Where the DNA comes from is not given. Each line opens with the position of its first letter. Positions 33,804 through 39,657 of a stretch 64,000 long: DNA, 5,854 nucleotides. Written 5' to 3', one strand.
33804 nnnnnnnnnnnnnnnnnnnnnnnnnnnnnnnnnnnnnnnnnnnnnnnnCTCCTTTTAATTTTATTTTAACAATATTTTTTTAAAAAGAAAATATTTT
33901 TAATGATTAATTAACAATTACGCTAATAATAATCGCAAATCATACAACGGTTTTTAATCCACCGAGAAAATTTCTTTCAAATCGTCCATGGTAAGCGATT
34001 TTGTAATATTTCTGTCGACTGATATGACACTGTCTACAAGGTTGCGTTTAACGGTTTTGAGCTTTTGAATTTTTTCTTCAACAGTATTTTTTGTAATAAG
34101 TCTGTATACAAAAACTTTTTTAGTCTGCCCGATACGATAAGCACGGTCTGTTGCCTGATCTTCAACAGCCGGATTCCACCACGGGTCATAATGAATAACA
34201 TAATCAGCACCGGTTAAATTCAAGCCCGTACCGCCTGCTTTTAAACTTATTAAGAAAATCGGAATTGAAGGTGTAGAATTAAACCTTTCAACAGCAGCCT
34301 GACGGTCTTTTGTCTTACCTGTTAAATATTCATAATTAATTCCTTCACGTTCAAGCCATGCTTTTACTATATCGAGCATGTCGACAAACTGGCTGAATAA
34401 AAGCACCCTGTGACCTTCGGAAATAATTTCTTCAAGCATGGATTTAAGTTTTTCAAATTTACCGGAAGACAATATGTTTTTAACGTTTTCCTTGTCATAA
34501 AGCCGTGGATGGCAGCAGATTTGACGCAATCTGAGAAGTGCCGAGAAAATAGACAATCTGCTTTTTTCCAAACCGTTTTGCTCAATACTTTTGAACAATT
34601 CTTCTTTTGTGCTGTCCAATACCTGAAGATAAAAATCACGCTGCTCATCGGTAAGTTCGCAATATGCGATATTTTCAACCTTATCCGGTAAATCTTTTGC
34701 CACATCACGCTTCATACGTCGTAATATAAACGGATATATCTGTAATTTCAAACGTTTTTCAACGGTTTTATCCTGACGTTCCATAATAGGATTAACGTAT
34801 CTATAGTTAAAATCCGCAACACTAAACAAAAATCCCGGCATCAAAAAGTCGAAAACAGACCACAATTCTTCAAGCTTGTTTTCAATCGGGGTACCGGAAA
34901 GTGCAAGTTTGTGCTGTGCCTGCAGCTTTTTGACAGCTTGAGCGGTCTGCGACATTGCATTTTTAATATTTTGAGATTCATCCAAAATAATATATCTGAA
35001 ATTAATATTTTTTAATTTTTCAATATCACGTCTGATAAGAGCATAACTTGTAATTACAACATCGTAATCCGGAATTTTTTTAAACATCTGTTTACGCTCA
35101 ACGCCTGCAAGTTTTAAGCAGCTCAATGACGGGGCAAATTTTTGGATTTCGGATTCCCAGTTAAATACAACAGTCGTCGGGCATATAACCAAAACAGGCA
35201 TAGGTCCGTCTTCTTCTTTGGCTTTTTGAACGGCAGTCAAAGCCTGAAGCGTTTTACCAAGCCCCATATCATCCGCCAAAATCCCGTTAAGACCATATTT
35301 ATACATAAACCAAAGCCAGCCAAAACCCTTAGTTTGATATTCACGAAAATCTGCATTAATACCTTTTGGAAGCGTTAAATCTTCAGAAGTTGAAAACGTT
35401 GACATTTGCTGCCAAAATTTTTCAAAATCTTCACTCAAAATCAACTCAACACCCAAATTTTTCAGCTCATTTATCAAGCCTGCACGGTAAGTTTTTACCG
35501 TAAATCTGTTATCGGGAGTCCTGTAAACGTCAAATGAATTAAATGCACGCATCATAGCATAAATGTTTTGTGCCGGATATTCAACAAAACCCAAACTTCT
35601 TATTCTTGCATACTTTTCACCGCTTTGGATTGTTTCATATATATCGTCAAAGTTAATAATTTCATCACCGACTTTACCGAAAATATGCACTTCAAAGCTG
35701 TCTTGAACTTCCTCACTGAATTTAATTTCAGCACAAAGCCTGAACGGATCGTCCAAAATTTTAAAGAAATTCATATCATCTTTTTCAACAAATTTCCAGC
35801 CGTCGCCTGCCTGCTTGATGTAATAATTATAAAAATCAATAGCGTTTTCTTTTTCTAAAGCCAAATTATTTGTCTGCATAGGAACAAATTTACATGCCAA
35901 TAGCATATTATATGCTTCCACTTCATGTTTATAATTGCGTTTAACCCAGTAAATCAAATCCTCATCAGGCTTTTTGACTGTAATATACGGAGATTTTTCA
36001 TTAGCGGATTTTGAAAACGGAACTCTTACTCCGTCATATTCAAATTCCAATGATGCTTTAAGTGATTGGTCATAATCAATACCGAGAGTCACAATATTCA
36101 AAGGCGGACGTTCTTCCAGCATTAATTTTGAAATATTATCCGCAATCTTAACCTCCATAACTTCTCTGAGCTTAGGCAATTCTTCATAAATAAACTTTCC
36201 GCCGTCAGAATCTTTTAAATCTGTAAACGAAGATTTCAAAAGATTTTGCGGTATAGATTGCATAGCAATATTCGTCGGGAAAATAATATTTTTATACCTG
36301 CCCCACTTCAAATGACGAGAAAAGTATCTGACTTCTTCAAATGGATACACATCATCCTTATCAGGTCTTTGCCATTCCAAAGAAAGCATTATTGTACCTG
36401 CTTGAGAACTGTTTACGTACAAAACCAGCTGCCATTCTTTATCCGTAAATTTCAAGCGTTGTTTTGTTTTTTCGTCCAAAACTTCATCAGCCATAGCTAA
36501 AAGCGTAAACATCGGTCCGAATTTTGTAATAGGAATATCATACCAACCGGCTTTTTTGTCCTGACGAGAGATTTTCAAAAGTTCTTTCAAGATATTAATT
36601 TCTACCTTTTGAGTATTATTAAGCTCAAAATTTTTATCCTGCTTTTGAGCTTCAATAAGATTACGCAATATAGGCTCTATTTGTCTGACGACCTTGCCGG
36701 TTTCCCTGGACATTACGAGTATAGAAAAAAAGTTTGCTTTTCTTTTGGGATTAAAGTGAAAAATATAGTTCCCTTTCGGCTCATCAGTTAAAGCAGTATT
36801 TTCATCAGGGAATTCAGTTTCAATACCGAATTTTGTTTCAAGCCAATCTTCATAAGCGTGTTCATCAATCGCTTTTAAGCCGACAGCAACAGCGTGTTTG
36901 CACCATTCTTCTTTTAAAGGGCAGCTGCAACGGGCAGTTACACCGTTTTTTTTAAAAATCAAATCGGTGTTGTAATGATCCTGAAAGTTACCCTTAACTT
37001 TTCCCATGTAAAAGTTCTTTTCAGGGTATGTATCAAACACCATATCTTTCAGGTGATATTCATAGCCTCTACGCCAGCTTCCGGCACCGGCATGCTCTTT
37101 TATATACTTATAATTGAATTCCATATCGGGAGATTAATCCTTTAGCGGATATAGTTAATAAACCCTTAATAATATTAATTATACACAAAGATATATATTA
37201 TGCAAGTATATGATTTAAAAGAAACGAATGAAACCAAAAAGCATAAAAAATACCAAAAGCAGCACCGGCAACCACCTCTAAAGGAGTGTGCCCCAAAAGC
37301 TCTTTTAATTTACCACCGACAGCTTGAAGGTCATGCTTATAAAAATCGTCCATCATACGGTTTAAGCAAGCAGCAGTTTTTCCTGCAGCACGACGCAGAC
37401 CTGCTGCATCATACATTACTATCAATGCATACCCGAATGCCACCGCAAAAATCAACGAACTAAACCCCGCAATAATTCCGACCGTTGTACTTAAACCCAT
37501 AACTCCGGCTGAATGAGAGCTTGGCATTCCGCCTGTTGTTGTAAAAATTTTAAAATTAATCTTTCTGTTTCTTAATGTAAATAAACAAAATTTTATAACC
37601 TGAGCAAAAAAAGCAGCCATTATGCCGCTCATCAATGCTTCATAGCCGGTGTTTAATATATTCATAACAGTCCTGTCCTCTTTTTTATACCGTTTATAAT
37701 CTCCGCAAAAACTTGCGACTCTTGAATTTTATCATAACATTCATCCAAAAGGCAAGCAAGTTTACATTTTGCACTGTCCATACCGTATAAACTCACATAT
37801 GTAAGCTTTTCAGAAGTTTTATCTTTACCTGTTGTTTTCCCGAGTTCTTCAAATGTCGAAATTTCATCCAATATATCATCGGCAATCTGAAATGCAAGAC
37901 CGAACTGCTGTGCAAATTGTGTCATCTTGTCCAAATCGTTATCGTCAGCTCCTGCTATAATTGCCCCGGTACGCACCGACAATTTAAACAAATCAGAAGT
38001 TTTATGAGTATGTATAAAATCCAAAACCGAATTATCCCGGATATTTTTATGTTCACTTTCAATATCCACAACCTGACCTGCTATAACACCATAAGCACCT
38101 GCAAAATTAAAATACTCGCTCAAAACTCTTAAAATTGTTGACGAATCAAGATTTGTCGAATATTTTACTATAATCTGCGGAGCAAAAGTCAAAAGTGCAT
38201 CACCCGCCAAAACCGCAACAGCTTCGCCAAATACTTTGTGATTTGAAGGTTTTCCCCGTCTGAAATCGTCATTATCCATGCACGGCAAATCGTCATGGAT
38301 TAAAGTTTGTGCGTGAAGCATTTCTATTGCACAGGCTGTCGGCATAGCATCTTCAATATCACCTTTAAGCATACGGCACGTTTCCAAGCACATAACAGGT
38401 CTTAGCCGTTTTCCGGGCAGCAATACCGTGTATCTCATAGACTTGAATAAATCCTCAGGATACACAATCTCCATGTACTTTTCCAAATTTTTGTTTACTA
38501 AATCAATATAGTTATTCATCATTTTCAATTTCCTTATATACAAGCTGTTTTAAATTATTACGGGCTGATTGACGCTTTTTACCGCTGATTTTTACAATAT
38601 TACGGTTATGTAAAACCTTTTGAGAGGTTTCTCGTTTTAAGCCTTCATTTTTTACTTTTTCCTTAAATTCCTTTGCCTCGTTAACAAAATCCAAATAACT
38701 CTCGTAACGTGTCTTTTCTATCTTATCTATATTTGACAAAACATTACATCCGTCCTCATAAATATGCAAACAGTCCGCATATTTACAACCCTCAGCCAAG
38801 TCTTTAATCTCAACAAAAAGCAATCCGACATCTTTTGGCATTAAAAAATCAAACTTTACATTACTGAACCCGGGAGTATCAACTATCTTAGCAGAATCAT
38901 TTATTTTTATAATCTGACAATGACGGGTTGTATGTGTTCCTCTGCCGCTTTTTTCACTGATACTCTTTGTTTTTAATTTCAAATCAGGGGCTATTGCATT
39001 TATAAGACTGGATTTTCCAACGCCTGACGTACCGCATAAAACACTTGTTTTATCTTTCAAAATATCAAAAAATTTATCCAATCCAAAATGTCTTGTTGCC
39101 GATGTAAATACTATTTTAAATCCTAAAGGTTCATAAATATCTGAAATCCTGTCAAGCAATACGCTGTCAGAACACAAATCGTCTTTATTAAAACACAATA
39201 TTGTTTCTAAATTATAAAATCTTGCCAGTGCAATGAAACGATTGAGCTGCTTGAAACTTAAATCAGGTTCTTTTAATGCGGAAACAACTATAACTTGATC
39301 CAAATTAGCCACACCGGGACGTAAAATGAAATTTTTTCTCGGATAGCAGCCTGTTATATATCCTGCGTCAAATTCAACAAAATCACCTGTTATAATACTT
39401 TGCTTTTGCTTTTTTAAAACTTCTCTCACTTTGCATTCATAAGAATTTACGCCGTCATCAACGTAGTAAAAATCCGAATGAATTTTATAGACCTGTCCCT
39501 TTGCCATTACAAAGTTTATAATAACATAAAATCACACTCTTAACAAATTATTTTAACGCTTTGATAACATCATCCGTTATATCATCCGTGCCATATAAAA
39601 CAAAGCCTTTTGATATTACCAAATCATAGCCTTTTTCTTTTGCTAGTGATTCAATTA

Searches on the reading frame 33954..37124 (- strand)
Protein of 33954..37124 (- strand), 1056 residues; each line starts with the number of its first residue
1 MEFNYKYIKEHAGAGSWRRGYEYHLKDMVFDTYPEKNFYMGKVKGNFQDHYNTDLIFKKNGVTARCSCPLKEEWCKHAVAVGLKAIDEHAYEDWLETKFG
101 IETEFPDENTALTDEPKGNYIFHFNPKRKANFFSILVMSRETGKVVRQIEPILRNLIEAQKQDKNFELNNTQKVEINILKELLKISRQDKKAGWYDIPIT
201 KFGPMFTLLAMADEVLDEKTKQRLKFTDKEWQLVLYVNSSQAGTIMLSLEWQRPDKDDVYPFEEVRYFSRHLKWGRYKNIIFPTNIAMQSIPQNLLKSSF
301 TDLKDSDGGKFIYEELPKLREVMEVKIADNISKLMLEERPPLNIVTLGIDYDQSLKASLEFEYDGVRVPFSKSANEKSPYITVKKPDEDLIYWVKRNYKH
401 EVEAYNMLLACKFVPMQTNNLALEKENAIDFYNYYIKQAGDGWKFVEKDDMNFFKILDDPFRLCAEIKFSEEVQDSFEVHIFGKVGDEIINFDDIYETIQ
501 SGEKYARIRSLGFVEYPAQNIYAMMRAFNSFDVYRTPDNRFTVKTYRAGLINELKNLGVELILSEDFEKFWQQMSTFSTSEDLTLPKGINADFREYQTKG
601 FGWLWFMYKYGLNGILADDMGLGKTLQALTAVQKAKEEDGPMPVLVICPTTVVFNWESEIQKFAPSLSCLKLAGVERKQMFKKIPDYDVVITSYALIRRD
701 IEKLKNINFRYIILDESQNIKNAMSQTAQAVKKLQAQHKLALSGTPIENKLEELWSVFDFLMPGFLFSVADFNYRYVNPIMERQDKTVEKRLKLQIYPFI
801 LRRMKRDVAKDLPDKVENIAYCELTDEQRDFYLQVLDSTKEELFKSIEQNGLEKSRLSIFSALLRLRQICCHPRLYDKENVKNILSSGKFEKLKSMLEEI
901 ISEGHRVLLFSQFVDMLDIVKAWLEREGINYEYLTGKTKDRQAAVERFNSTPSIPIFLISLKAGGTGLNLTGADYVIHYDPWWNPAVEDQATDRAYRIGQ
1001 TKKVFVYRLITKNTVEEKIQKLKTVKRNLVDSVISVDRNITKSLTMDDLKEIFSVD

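Call 32: search_protein_families(library=pfam, proteins=[window:33954-37124:-], max_evalue=0.00001)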
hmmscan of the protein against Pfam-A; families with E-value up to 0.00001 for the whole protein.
window:33954-37124:- (1056 aa): 5 families
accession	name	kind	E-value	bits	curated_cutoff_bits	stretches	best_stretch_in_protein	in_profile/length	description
PF00176.29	SNF2-rel_dom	-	3.6e-77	259.7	24.9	1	596-875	1-290/290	SNF2-related domain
PF00271.37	Helicase_C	-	1.7e-24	86.6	23.5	1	890-999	3-110/110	Helicase conserved C-terminal domain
PF00270.35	DEAD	-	5.3e-10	39.7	26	1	617-752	20-165/167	DEAD/DEAH box helicase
PF04851.21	ResIII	-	6.4e-10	39.6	22.5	1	594-747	5-163/164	Type III restriction enzyme, res subunit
PF11496.14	HDA2-3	-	2.8e-06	27.1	27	0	824-1030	12-242/278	Class II histone deacetylase complex subunits 2 and 3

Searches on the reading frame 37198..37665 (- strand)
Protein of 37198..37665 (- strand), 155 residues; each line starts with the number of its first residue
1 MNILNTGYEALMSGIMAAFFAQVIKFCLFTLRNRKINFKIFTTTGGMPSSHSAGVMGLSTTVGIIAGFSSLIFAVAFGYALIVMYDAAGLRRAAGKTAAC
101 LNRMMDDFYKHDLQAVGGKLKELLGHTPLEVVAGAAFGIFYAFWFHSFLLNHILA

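Call 32: search_protein_families(library=pfam, proteins=[window:37198-37665:-], max_evalue=0.00001)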
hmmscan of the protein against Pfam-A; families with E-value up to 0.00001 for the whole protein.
window:37198-37665:- (155 aa): 1 family
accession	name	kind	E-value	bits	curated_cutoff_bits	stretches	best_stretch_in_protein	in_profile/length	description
PF02681.20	DUF212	-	1e-43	149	26.5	1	10-140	5-125/126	Divergent PAP2 family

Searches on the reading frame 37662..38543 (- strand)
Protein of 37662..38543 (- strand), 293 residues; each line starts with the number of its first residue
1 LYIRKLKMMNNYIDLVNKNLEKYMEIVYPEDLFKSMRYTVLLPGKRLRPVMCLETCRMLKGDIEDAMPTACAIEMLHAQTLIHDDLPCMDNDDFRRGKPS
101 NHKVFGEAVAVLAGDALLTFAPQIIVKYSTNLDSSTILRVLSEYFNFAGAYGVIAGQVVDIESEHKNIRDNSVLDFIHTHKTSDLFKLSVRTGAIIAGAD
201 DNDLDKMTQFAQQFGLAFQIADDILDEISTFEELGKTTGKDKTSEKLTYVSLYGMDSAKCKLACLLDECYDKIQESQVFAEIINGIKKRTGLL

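Call 32: search_protein_families(library=pfam, proteins=[window:37662-38543:-], max_evalue=0.00001)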
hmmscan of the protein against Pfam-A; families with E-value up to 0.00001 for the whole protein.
window:37662-38543:- (293 aa): 1 family
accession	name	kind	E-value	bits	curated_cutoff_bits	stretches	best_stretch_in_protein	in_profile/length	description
PF00348.22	polyprenyl_synt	-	4.3e-58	196.9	27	1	32-278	4-243/251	Polyprenyl synthetase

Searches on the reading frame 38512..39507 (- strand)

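Call 32: search_protein_families(library=pfam, proteins=[window:38512-39507:-], max_evalue=0.00001)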
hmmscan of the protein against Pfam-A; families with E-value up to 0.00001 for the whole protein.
window:38512-39507:- (331 aa): 4 families
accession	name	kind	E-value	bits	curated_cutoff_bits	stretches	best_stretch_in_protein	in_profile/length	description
PF03193.22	RsgA_GTPase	-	9e-52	175.8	30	1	55-219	2-173/174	RsgA GTPase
PF16745.11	RsgA_N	-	7.6e-11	42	27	1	3-48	1-46/54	RsgA N-terminal domain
PF01926.29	MMR_HSR1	-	2.2e-08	34.6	21.9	1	156-217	3-57/113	50S ribosome-binding GTPase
PF00009.33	GTP_EFTU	-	2.6e-07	30.8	26.5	0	67-152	91-184/188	Elongation factor Tu GTP binding domain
